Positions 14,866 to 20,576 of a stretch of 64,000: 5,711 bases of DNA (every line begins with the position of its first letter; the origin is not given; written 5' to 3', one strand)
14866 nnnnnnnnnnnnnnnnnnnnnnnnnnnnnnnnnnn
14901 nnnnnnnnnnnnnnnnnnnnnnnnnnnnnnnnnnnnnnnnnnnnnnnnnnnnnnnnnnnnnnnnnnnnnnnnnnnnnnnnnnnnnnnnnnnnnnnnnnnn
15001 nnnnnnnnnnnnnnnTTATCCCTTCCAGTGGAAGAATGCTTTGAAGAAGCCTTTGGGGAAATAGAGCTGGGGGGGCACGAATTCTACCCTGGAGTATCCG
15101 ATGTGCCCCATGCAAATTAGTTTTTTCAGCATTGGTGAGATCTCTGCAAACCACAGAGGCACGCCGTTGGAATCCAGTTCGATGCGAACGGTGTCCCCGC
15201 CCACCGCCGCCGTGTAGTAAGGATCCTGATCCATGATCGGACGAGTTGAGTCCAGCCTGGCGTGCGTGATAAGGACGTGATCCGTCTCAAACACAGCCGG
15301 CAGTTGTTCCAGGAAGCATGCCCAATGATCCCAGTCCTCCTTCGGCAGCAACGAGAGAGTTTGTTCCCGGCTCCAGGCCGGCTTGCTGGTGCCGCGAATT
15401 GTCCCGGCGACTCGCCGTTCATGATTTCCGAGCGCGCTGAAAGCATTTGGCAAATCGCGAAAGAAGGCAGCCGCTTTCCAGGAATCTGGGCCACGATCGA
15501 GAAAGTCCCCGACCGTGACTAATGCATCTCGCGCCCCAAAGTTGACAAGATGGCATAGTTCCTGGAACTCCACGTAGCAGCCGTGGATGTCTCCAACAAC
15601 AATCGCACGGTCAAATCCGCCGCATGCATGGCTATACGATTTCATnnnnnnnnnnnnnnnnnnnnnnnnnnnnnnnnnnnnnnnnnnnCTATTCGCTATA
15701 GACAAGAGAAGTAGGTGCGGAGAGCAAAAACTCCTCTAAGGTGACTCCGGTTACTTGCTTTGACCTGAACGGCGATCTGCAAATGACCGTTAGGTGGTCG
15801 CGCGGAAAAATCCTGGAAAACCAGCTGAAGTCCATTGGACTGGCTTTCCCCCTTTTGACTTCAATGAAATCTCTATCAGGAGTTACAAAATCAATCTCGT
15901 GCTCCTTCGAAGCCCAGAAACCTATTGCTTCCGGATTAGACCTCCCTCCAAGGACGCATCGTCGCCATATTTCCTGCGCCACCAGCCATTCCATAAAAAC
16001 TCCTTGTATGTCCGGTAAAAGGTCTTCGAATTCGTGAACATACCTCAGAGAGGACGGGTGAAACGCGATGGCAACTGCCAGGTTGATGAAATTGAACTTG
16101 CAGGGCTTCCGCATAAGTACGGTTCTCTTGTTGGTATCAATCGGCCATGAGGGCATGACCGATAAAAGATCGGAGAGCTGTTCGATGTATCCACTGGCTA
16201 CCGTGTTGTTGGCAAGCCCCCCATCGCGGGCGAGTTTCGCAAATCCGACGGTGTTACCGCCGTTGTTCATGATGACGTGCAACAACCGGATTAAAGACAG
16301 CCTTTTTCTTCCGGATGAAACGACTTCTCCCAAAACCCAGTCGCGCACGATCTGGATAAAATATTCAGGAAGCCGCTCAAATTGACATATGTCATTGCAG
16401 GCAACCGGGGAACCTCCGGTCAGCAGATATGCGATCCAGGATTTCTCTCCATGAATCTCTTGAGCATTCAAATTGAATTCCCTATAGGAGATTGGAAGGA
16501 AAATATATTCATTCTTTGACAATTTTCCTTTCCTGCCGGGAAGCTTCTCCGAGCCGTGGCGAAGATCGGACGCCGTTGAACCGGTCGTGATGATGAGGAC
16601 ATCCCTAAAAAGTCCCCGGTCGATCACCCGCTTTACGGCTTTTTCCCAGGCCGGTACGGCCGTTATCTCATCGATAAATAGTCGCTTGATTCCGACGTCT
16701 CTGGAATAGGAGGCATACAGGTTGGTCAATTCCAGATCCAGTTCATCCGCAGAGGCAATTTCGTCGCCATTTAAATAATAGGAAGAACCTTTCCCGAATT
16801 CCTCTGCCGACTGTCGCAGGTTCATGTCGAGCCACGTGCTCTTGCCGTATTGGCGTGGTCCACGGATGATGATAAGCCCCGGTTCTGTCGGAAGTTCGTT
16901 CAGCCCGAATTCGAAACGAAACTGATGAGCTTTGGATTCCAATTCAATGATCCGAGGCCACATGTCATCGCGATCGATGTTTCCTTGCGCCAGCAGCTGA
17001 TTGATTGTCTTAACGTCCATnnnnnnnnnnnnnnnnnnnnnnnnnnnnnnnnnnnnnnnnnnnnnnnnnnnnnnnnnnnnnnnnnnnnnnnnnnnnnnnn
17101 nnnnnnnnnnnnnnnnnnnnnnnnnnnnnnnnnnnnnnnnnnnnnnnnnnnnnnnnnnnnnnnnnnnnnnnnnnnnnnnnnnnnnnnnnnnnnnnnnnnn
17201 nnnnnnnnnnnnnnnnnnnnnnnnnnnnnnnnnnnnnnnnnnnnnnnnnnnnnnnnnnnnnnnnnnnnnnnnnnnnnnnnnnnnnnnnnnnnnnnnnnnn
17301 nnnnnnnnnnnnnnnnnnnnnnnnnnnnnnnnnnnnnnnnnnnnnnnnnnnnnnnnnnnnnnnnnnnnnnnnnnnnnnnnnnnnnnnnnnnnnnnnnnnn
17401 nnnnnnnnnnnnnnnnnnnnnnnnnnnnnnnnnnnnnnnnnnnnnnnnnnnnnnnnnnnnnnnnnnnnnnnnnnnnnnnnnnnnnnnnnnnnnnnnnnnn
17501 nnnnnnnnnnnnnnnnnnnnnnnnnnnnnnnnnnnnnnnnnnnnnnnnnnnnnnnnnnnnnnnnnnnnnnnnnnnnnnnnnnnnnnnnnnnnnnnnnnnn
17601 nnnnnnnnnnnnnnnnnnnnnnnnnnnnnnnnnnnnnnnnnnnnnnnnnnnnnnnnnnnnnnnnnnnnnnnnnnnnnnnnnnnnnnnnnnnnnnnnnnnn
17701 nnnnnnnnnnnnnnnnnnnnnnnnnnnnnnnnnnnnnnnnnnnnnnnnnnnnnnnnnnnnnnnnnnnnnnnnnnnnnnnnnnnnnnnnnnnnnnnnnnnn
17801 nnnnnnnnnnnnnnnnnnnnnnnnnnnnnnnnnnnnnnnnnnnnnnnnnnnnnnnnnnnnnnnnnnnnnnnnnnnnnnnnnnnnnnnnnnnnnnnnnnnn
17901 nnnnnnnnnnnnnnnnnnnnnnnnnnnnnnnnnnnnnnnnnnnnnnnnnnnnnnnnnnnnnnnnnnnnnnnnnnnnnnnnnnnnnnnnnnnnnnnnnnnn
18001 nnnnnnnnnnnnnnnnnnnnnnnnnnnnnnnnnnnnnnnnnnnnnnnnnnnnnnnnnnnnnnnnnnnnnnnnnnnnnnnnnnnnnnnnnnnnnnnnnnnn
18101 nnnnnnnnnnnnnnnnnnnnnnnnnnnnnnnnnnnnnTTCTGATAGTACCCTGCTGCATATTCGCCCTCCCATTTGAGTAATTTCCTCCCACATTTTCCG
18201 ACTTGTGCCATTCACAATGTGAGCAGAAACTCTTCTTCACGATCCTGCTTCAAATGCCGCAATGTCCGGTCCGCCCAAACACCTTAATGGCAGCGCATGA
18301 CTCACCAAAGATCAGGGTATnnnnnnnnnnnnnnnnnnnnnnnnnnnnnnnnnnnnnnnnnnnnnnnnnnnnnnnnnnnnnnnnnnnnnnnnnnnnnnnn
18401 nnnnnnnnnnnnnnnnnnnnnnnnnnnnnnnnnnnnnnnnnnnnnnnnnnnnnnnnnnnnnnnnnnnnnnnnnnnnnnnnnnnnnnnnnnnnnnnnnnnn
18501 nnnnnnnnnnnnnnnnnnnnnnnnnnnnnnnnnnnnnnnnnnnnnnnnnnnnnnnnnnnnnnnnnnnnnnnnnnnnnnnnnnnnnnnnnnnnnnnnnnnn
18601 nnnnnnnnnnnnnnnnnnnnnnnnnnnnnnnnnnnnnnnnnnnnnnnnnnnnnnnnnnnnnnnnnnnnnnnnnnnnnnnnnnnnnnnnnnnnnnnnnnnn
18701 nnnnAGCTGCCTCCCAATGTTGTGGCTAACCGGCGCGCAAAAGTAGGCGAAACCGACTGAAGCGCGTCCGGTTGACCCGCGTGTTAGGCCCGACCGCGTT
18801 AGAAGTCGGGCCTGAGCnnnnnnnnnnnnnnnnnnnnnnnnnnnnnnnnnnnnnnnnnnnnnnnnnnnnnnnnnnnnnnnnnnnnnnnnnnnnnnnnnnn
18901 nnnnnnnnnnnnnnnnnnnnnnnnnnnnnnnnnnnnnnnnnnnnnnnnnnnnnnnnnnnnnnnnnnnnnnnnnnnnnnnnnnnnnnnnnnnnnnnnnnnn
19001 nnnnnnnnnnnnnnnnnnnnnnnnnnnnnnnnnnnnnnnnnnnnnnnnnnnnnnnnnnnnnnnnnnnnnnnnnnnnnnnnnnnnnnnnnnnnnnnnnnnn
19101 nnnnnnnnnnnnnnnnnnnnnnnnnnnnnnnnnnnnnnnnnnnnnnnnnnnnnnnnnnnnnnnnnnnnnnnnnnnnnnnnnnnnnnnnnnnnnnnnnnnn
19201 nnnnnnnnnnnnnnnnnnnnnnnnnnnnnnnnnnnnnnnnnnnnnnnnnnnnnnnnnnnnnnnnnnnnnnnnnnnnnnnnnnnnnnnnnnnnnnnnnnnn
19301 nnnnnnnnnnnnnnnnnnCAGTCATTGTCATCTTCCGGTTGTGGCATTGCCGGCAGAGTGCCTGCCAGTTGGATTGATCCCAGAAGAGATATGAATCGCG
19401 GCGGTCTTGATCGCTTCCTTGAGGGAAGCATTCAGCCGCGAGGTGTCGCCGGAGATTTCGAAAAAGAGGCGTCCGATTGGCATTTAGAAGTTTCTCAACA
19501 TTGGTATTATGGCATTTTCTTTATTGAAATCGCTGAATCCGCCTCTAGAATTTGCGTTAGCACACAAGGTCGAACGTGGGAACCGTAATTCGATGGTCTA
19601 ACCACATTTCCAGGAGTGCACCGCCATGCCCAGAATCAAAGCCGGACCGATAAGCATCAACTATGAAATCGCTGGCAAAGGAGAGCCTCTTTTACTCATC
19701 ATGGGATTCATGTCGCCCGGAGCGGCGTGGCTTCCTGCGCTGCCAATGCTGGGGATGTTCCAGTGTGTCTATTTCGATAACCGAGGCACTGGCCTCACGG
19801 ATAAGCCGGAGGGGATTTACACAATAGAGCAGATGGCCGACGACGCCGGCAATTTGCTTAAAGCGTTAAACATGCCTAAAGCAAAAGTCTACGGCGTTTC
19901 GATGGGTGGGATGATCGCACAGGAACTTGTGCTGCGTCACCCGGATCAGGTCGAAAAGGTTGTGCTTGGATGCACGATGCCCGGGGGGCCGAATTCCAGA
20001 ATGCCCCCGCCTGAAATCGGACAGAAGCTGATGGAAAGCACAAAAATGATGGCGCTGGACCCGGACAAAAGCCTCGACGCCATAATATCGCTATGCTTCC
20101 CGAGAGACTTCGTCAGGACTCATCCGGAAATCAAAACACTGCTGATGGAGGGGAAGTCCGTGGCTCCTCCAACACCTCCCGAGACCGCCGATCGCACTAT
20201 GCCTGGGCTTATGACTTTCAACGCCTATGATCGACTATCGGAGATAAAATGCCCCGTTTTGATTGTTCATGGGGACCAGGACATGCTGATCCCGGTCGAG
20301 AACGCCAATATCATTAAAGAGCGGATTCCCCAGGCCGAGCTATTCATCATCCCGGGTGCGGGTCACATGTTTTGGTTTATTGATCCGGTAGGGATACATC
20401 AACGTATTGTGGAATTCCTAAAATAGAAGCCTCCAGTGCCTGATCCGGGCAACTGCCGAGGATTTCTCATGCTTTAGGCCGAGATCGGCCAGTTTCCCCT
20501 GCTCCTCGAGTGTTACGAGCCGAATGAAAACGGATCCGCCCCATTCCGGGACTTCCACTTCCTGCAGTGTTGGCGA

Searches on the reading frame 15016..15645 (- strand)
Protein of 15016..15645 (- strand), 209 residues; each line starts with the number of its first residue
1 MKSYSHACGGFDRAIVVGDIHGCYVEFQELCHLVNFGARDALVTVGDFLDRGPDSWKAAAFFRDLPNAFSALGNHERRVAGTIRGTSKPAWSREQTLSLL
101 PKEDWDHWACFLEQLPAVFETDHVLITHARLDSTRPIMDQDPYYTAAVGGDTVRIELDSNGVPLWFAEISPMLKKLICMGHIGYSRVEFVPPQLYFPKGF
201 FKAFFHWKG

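Call 68: search_protein_families(library=pfam, proteins=[window:15016-15645:-], max_evalue=0.0001)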
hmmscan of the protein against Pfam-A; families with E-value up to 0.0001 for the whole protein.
window:15016-15645:- (209 aa): 1 family
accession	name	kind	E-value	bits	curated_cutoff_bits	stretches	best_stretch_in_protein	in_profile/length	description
PF00149.33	Metallophos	-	3.3e-13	50.9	21.5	1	14-185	3-159/191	Calcineurin-like phosphoesterase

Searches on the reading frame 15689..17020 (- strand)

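Call 68: search_protein_families(library=pfam, proteins=[window:15689-17020:-], max_evalue=0.0001)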
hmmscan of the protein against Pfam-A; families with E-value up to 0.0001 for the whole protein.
window:15689-17020:- (443 aa): 2 families
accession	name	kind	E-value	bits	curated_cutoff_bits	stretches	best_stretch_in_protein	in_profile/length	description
PF13173.12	AAA_14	-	4.5e-22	78.9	27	1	49-182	4-128/129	AAA domain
PF13635.12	DUF4143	-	8.6e-11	42.3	28.1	1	237-390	10-159/160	Domain of unknown function (DUF4143)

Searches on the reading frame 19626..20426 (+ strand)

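Call 68: search_protein_families(library=pfam, proteins=[window:19626-20426:+], max_evalue=0.0001)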
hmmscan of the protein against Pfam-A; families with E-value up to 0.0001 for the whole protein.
window:19626-20426:+ (266 aa): 4 families
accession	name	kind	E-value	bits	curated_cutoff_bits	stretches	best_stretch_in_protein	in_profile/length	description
PF00561.26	Abhydrolase_1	-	9.2e-24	84.9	25.8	1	21-251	2-242/245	alpha/beta hydrolase fold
PF12146.15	Hydrolase_4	-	1.1e-16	61.3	27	1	45-250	32-235/239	Serine aminopeptidase, S33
PF12697.13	Abhydrolase_6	-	1.1e-12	49.5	26.3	1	31-254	10-211/217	Alpha/beta hydrolase family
PF12695.13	Abhydrolase_5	-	8.9e-06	26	27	0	162-247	49-140/164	Alpha/beta hydrolase family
